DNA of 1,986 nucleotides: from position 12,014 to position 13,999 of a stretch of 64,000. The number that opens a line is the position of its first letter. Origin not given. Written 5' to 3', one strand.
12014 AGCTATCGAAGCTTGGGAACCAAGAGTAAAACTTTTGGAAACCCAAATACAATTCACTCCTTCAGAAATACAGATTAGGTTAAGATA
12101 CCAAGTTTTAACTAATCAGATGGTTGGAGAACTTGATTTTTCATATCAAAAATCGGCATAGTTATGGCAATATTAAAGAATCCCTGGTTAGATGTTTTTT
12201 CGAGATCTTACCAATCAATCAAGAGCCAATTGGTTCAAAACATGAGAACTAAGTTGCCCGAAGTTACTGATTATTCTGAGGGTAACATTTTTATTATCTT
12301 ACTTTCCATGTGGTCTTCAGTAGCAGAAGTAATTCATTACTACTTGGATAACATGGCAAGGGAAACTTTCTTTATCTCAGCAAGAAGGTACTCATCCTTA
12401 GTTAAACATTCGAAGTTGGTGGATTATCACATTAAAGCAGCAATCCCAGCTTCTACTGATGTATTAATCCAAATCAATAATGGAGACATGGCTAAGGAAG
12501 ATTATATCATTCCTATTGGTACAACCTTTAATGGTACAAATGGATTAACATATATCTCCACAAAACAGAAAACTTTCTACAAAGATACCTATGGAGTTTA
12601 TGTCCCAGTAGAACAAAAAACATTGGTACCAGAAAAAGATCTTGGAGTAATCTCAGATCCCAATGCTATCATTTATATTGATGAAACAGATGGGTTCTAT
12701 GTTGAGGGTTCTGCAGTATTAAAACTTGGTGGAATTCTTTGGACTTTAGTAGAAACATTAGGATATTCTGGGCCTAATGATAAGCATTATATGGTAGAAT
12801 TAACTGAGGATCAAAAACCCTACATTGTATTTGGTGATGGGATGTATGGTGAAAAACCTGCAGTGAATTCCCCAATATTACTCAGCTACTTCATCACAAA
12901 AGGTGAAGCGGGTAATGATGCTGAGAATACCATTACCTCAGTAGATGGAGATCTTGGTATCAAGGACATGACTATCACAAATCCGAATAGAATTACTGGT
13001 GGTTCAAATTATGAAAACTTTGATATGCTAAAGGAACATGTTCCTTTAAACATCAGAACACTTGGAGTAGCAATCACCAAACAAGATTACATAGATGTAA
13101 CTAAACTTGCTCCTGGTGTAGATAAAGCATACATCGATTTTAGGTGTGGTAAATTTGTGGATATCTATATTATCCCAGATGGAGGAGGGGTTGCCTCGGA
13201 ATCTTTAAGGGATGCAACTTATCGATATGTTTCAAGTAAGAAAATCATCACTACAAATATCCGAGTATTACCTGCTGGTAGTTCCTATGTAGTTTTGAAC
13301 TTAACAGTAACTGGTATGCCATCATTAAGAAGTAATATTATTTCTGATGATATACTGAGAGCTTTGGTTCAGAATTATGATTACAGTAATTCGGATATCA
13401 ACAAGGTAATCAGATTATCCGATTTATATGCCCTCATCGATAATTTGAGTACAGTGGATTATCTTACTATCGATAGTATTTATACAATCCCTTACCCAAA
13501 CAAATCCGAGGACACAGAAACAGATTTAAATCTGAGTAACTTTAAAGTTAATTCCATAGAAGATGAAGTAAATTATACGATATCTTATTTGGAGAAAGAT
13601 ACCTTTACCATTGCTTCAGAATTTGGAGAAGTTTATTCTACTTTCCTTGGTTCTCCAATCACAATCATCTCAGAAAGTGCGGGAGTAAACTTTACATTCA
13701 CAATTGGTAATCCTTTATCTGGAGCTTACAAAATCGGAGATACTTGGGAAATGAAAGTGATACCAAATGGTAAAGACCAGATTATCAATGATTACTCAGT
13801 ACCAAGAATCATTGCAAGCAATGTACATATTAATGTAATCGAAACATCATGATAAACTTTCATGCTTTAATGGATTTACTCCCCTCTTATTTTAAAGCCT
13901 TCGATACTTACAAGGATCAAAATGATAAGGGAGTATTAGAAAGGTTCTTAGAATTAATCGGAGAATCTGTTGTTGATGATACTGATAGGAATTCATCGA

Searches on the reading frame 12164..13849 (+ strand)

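Call 55: search_protein_families(library=pfam, proteins=[window:12164-13849:+], max_evalue=0.001)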
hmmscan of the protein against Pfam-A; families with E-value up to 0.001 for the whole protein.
window:12164-13849:+ (562 aa): 1 family
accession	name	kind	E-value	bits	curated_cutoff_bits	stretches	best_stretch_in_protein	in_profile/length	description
PF04865.19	Baseplate_J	-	4e-16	59.5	21.1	1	245-421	73-252/255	Baseplate J-like protein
